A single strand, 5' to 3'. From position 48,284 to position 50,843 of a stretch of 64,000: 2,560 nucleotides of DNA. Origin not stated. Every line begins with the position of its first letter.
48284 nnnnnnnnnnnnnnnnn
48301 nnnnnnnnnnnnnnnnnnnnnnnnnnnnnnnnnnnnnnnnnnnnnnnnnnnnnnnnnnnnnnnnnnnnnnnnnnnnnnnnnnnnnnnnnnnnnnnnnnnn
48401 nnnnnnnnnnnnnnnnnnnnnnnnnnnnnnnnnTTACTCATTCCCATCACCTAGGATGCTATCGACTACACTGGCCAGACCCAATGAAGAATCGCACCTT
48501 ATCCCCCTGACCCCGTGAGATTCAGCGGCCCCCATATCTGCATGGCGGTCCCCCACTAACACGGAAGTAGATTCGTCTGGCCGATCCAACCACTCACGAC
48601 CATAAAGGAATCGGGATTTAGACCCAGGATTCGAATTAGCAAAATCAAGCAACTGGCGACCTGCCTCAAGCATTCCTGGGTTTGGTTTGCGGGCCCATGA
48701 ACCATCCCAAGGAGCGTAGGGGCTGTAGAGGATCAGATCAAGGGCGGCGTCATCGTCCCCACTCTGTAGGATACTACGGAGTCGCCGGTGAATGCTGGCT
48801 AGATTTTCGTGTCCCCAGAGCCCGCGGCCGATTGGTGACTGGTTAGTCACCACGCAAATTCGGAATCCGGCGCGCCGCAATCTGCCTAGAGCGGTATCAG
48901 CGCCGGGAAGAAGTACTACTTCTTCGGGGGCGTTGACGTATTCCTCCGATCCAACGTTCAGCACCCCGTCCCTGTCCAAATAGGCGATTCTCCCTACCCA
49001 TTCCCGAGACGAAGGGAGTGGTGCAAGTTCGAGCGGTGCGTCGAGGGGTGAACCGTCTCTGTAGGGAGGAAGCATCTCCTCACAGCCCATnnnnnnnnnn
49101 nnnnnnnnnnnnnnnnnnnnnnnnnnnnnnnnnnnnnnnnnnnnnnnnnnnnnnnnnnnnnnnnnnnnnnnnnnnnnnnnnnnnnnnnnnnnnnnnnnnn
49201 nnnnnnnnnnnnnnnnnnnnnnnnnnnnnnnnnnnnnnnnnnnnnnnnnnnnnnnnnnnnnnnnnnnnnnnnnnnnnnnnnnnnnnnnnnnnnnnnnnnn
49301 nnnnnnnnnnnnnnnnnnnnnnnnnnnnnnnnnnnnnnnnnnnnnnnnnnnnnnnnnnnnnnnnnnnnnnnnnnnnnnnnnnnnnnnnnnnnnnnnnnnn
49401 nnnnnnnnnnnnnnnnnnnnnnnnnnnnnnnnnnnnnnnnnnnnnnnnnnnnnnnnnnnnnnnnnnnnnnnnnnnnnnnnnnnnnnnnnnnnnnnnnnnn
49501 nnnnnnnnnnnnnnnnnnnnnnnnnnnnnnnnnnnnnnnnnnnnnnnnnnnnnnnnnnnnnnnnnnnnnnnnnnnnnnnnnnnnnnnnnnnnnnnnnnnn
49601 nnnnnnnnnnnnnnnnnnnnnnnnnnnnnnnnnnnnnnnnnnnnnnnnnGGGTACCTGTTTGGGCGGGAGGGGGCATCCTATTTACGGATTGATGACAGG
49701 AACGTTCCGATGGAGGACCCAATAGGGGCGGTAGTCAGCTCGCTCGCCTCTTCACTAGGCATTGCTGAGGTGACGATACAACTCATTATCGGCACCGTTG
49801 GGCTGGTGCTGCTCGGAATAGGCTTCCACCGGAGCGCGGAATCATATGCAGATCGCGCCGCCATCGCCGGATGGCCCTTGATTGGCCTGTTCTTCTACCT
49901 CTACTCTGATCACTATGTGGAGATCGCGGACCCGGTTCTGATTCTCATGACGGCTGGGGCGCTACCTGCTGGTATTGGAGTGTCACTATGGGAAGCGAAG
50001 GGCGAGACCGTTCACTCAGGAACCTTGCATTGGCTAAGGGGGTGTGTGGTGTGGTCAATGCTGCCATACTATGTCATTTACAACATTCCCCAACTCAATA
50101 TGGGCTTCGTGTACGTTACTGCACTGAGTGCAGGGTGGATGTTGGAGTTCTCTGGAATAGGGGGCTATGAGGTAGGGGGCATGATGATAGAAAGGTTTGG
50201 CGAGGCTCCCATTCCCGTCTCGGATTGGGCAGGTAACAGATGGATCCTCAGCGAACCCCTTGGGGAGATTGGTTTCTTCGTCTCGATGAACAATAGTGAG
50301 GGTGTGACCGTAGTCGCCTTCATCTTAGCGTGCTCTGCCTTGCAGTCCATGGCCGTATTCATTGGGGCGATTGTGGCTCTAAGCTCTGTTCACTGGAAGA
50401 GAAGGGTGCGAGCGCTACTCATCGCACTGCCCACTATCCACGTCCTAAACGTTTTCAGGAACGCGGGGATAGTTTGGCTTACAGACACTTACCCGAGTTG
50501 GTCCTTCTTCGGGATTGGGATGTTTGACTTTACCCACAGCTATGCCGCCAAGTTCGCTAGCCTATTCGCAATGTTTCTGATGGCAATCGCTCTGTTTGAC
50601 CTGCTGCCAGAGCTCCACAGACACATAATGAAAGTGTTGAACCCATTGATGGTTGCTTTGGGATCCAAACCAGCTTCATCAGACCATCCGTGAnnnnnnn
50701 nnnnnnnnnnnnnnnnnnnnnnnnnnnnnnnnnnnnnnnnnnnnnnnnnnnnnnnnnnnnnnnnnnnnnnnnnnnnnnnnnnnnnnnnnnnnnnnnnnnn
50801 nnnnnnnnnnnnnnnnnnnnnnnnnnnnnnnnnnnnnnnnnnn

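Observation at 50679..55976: Full-length 1765-aa Lhr helicase in an archaeal context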

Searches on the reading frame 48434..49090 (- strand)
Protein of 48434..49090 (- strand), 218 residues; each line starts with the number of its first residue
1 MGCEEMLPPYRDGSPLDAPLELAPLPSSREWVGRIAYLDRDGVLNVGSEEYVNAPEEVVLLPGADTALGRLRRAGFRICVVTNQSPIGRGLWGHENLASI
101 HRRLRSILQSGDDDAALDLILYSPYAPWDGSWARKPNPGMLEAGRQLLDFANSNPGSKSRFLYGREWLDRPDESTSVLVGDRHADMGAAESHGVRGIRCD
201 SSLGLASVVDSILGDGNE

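Call 31: search_protein_families(library=pfam, proteins=[window:48434-49090:-], max_evalue=0.001)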
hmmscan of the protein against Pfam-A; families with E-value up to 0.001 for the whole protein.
window:48434-49090:- (218 aa): 4 families
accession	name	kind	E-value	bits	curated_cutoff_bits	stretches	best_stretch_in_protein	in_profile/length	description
PF00702.32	Hydrolase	-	6.6e-06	27.1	26.4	1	47-193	86-191/191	haloacid dehalogenase-like hydrolase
PF13242.12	Hydrolase_like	-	1.3e-05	25.4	22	1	133-197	2-46/75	HAD-hyrolase-like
PF13344.12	Hydrolase_6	-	0.00028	21.3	27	1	38-85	3-40/101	Haloacid dehalogenase-like hydrolase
PF08645.17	PNK3P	-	0.00033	20.9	22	1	66-143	36-104/161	Polynucleotide kinase 3 phosphatase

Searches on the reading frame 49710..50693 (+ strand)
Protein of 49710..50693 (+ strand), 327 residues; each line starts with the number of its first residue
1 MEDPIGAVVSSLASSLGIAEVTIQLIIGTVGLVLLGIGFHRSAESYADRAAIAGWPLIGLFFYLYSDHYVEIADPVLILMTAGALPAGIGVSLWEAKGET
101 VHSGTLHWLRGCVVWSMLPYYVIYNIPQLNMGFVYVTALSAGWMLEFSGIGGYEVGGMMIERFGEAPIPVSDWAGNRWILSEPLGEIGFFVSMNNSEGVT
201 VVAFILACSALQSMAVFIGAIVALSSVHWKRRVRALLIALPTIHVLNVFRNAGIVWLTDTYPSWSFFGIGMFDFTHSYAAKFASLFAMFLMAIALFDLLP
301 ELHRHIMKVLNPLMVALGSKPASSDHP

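Call 31: search_protein_families(library=pfam, proteins=[window:49710-50693:+], max_evalue=0.001)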
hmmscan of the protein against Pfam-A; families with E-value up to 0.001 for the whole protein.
window:49710-50693:+ (327 aa): 0 families
